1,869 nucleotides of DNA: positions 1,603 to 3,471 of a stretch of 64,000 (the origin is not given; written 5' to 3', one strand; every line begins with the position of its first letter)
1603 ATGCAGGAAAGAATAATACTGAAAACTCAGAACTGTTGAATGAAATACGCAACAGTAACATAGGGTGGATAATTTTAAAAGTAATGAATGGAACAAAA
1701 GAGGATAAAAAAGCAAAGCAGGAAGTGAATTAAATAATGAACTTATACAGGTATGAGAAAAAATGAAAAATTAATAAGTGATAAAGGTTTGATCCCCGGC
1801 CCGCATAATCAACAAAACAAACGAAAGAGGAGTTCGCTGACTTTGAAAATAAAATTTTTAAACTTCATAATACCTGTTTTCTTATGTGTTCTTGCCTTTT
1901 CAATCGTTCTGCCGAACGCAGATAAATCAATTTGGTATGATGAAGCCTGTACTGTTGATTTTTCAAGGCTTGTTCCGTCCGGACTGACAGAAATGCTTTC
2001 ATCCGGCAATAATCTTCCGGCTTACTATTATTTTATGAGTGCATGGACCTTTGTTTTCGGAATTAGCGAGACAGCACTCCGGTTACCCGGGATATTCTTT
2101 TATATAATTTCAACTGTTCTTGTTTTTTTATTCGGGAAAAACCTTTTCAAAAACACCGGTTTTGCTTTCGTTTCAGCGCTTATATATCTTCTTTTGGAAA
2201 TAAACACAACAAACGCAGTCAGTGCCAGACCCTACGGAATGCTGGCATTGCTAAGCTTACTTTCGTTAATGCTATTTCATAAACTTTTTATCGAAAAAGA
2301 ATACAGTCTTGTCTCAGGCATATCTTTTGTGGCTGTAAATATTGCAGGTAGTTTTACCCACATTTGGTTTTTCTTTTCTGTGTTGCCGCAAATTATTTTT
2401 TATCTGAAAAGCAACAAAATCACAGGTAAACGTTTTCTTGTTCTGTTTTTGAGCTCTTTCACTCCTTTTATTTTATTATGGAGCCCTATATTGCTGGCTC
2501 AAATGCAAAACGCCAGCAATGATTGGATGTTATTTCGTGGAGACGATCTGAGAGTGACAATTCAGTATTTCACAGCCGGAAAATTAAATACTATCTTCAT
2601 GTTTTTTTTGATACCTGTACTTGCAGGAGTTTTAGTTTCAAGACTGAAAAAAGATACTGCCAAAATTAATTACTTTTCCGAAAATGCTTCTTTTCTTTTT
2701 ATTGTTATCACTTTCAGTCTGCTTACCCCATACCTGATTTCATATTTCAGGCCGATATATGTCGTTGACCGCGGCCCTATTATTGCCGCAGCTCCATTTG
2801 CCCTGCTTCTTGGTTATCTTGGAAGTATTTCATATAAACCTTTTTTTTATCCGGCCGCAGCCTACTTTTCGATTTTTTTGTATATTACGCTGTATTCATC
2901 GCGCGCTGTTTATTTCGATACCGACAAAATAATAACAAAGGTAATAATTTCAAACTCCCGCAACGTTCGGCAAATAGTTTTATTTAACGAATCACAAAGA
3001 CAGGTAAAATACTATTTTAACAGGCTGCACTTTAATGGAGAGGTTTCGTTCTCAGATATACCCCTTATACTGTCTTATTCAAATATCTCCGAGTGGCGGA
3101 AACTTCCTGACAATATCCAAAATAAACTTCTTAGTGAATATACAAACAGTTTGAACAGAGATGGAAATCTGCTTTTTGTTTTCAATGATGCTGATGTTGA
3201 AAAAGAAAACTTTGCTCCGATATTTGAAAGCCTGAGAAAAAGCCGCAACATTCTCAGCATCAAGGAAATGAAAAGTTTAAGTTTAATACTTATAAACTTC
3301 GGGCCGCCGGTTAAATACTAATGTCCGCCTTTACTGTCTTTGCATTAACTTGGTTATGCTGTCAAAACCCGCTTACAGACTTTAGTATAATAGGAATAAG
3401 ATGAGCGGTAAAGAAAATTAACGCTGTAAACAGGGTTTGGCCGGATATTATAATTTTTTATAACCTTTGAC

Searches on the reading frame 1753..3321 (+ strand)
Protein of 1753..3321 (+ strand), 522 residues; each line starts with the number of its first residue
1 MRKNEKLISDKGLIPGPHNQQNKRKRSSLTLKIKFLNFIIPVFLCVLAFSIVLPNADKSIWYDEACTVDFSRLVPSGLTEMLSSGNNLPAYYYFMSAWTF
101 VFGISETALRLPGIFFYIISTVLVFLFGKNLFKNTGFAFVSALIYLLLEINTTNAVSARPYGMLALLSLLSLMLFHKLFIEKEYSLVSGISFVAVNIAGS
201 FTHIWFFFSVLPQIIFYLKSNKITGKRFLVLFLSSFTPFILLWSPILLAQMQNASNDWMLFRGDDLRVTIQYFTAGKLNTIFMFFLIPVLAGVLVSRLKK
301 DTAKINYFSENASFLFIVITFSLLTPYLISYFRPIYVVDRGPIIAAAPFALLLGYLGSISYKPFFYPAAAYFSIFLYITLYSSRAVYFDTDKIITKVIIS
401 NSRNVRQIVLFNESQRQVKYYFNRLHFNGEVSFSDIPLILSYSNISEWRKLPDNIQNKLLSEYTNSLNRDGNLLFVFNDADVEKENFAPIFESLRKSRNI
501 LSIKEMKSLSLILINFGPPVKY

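Call 8: search_protein_families(library=pfam, proteins=[window:1753-3321:+], max_evalue=0.01)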
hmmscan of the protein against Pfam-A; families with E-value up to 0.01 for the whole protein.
window:1753-3321:+ (522 aa): 1 family
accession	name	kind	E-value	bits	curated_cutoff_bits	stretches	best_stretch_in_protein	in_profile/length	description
PF13231.12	PMT_2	-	0.00012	22.7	26.1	1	89-231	4-145/160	Dolichyl-phosphate-mannose-protein mannosyltransferase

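Call 50: search_protein_families(library=ncbifam, proteins=[window:1753-3321:+], max_evalue=0.01)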
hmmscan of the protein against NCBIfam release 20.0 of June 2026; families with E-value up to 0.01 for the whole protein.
window:1753-3321:+ (522 aa): 1 family
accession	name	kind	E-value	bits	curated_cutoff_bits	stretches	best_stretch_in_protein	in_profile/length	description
NF052499.1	MnslTaseMT1671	equivalog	4e-07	28.9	900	1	40-287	28-280/523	mannosyltransferase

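Call 59: search_solved_structures(query=window:1753-3321:+, max_evalue=1)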
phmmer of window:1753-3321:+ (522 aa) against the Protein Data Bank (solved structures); distinct sequences matched with E-value up to 1: 0.

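Call 69: find_homologous_proteins(query=window:1753-3321:+, max_evalue=0.00001)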
Query window:1753-3321:+ (522 aa): 12 proteins with E <= 0.00001 among 8000 candidates.
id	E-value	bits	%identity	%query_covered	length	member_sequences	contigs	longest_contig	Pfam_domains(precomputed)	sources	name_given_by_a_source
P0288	0.0e+0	1135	100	100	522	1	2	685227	-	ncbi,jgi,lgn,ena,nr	ncbi:MAG: hypothetical protein CVV21_07540 [Candidatus Goldiibacteriota bacterium HGW-Goldbacteria-1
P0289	1.1e-130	455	46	92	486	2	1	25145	PF13231.13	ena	-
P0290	5.7e-129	449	45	93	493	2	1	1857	PF13231.13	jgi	jgi:hypothetical protein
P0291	4.2e-117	410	45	88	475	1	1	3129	-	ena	-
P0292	2.1e-106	375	41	91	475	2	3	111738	-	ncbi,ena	-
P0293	2.4e-36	144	33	58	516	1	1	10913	PF13231.13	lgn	-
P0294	2.1e-23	101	30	58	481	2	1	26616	PF13231.13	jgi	jgi:uncharacterized membrane protein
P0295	2.3e-8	52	30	42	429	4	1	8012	PF13231.13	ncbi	-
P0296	6.3e-7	47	28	37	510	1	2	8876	PF13231.13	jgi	-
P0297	7.4e-7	47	25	60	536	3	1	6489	PF13231.13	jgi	-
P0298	1.5e-6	46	27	33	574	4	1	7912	PF13231.13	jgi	jgi:hypothetical protein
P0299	6.2e-6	44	27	35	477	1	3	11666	PF13231.13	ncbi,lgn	-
